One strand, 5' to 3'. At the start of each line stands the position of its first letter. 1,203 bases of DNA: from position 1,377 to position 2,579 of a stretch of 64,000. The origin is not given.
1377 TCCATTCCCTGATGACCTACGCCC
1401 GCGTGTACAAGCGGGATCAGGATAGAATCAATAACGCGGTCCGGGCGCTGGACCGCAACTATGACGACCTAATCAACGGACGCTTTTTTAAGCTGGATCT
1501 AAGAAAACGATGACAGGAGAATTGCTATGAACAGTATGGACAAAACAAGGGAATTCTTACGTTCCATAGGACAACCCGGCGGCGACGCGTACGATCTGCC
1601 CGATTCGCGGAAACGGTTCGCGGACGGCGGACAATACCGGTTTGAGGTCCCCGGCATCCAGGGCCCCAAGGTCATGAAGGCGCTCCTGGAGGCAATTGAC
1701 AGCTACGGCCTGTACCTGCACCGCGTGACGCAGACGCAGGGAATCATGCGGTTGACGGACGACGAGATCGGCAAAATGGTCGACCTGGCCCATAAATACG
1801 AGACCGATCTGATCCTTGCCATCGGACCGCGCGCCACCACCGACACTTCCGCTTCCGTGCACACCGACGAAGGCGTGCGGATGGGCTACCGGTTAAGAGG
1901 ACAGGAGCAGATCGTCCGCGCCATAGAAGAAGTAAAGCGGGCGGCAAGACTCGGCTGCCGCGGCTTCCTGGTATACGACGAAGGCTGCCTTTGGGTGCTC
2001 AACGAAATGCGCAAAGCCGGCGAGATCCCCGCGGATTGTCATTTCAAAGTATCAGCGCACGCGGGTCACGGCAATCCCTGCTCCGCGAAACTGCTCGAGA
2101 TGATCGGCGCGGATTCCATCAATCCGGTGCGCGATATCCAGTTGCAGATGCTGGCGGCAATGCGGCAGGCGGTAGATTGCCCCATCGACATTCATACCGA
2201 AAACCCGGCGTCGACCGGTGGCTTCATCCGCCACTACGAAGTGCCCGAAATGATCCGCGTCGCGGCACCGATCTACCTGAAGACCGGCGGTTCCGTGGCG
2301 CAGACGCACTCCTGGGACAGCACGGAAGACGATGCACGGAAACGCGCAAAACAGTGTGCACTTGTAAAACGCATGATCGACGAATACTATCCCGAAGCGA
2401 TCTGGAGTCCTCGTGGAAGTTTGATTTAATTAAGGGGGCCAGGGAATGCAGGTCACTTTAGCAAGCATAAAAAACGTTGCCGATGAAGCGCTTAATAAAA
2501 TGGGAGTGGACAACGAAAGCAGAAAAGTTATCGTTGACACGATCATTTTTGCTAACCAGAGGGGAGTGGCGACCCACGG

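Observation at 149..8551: Co-directional cluster: PrpD-family enzyme, unknown enzyme, Ldh_2 dehydrogenase, CitE-like lyase, two paralogous ATP-grasp ligases and an APC amino-acid permease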

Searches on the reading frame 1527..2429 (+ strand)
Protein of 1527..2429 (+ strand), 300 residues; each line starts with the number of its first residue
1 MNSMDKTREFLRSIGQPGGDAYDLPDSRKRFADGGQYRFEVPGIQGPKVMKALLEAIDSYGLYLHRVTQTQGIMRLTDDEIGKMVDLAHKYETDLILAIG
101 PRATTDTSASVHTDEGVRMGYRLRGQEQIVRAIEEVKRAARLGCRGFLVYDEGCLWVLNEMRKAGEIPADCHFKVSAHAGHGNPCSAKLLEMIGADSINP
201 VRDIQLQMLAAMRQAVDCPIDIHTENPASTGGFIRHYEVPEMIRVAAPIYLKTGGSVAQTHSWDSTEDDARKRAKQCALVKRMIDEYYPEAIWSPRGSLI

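Call 3: search_protein_families(library=pfam, proteins=[window:1527-2429:+], max_evalue=0.01)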
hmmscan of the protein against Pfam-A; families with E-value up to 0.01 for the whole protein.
window:1527-2429:+ (300 aa): 0 families

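Call 4: search_protein_families(library=ncbifam, proteins=[window:1527-2429:+], max_evalue=0.01)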
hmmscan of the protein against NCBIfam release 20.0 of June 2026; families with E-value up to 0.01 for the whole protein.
window:1527-2429:+ (300 aa): 0 families

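Call 7: find_encoding_contigs(protein=window:1527-2429:+, flank=10000, max_places=6)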
Protein window:1527-2429:+ (300 aa): 2 contigs read that carry it; 2 places shown.
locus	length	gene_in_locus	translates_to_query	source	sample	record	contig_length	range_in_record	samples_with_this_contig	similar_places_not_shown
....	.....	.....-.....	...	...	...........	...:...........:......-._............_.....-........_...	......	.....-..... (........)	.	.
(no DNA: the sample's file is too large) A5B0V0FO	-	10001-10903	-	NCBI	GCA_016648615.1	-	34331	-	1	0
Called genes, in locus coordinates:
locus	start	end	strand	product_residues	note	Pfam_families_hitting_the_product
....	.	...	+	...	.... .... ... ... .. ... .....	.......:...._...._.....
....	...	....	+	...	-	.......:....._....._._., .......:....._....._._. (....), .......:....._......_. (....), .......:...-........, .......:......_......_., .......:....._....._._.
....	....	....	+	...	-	-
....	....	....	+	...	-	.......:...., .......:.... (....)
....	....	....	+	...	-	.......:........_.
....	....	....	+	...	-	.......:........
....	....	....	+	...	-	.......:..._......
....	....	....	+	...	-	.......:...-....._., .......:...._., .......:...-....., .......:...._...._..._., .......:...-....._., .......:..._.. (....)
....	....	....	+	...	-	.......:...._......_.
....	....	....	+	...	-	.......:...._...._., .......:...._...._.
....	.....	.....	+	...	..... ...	-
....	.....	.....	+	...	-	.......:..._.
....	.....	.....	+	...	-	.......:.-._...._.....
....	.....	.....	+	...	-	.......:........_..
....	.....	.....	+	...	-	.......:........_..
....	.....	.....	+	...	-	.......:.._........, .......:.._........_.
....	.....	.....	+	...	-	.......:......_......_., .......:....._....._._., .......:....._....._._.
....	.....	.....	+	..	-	-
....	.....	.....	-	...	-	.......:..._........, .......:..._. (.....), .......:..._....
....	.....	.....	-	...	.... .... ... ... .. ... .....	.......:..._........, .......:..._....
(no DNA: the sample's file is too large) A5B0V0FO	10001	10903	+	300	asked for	-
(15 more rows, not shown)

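Call 8: search_protein_families(library=pfam, proteins=[window:1527-2429:+], max_evalue=10)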
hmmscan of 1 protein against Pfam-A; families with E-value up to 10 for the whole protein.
window:1527-2429:+ (300 aa): 1 family
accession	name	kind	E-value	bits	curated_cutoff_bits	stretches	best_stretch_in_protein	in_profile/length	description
PF01136.24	Peptidase_U32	-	0.2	11.4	22.4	1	137-222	9-88/233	Peptidase family U32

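Call 10: find_homologous_proteins(query=window:1527-2429:+)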
Query window:1527-2429:+ (300 aa): 5576 proteins with E <= 0.001 among 6344 candidates; the best 120 are listed.
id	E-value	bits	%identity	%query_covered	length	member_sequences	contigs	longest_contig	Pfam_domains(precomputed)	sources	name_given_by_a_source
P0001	2.1e-189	646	93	100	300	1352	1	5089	-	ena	-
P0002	9.7e-185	631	90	100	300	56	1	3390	-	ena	-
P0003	4.6e-184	629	90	100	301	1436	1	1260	-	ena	-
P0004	9.5e-182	621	89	100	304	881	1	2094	-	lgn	-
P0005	1.8e-180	617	89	100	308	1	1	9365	-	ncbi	-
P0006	3.1e-180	616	89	100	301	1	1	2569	-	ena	-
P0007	5.0e-180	615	89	100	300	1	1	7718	-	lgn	-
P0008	6.3e-180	615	88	100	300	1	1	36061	-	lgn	-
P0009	9.2e-180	615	89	100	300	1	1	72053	-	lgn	-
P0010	1.3e-179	614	89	100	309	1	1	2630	-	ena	-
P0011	1.8e-179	614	88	100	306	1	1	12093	-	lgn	-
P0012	1.8e-179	614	89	100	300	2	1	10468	-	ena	-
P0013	2.5e-179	613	88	100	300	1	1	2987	-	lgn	-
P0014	5.1e-179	612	88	100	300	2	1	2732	-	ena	-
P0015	1.3e-178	611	88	100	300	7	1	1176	-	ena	-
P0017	1.5e-178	611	88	100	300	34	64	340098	-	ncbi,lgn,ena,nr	ncbi:MAG: peptidase [Clostridium sp.]|nr:peptidase [Clostridium sp.]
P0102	5.3e-173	592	86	100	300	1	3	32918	-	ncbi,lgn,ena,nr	ncbi:MAG: peptidase [Butyrivibrio sp.]|nr:peptidase [Butyrivibrio sp.]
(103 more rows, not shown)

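Call 11: find_encoding_contigs(protein=P0017, flank=10000, max_places=4)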
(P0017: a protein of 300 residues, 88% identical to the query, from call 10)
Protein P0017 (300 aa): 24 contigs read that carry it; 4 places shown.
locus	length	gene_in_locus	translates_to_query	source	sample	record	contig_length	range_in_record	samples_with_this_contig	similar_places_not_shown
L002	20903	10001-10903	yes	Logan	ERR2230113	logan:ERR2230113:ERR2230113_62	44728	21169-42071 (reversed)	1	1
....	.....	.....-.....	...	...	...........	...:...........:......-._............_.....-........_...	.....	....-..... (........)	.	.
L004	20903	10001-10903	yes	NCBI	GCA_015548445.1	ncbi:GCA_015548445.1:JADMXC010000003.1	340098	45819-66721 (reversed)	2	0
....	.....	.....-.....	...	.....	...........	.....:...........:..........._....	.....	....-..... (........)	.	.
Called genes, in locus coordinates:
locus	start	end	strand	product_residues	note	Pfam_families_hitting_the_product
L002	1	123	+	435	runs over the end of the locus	PF01041:DegT_DnrJ_EryC1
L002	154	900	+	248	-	PF02397:Bac_transf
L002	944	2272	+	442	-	-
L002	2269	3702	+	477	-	PF01943:Polysacc_synt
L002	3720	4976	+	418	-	PF18130:ATPgrasp_N (faint), PF01071:GARS_A, PF02655:ATP-grasp_3, PF02786:CPSase_L_D2 (weak), PF07478:Dala_Dala_lig_C, PF13535:ATP-grasp_4, PF15632:ATPgrasp_Ter (weak), PF18603:LAL_C2 (weak)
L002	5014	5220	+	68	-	-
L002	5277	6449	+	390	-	PF01522:Polysacc_deac_1 (faint)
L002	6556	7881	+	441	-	PF03972:MmgE_PrpD_N, PF19305:MmgE_PrpD_C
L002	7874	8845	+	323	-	PF00248:Aldo_ket_red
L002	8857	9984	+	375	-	PF02776:TPP_enzyme_N, PF02775:TPP_enzyme_C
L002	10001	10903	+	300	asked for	-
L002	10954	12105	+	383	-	PF15617:C-C_Bond_Lyase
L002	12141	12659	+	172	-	PF05683:Fumerase_C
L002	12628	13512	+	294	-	PF05681:Fumerase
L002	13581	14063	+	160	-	PF04892:VanZ-LLP1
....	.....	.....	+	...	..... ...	-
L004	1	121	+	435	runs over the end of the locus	PF01041:DegT_DnrJ_EryC1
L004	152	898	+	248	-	PF02397:Bac_transf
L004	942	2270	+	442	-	-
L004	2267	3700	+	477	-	PF01943:Polysacc_synt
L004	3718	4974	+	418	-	PF18130:ATPgrasp_N (faint), PF01071:GARS_A, PF02655:ATP-grasp_3, PF02786:CPSase_L_D2 (weak), PF07478:Dala_Dala_lig_C, PF13535:ATP-grasp_4, PF15632:ATPgrasp_Ter (weak), PF18603:LAL_C2 (weak)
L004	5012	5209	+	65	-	-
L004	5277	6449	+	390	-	PF01522:Polysacc_deac_1 (faint)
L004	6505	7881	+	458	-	PF03972:MmgE_PrpD_N, PF19305:MmgE_PrpD_C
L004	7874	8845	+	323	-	PF00248:Aldo_ket_red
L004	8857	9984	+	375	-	PF02776:TPP_enzyme_N, PF02775:TPP_enzyme_C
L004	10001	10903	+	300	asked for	-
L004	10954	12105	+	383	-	PF15617:C-C_Bond_Lyase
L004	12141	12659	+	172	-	PF05683:Fumerase_C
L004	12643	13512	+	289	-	PF05681:Fumerase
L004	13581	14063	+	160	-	PF04892:VanZ-LLP1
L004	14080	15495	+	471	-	PF02878:PGM_PMM_I, PF02879:PGM_PMM_II, PF02880:PGM_PMM_III, PF00408:PGM_PMM_IV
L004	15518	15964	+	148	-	-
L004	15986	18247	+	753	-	PF01473:Choline_bind_1 (faint), PF19127:Choline_bind_3 (weak)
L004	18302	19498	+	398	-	PF03721:UDPG_MGDP_dh_N, PF00984:UDPG_MGDP_dh, PF03720:UDPG_MGDP_dh_C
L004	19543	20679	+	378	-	PF20706:GT4-conflict (faint), PF13439:Glyco_transf_4, PF13579:Glyco_trans_4_4, PF09314:DUF1972 (weak), PF00534:Glycos_transf_1, PF13692:Glyco_trans_1_4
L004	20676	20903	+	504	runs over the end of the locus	PF01943:Polysacc_synt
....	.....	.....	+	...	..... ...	-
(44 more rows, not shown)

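Call 12: find_encoding_contigs(protein=P0102, flank=10000, max_places=3)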
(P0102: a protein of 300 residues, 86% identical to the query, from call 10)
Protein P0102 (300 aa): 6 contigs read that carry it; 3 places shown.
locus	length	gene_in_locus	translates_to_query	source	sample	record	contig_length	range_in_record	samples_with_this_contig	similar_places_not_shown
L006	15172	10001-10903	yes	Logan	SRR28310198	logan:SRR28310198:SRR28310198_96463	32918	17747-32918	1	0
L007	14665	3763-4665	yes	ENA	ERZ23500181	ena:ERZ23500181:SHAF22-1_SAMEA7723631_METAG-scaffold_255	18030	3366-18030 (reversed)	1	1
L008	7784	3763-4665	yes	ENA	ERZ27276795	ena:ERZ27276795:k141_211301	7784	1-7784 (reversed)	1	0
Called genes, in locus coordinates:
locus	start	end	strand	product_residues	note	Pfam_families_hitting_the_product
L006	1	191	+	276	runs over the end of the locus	PF02397:Bac_transf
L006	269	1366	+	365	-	PF00155:Aminotran_1_2 (weak), PF00266:Aminotran_5 (weak), PF01041:DegT_DnrJ_EryC1, PF01053:Cys_Met_Meta_PP (weak)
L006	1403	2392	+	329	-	PF13480:Acetyltransf_6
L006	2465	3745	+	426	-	PF02786:CPSase_L_D2 (weak), PF07478:Dala_Dala_lig_C, PF13535:ATP-grasp_4 (weak)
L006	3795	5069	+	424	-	PF04932:Wzy_C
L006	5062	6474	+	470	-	PF01943:Polysacc_synt, PF13440:Polysacc_synt_3 (weak)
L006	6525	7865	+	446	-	PF03972:MmgE_PrpD_N, PF19305:MmgE_PrpD_C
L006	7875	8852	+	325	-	PF00248:Aldo_ket_red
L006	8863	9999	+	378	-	PF02776:TPP_enzyme_N, PF02775:TPP_enzyme_C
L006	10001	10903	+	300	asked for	-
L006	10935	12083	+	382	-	PF15617:C-C_Bond_Lyase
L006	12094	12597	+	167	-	PF05683:Fumerase_C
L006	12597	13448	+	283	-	PF05681:Fumerase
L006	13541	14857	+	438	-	PF00483:NTP_transferase, PF22640:ManC_GMP_beta-helix (weak), PF01050:MannoseP_isomer, PF07883:Cupin_2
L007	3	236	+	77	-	?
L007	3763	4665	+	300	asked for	-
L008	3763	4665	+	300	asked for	-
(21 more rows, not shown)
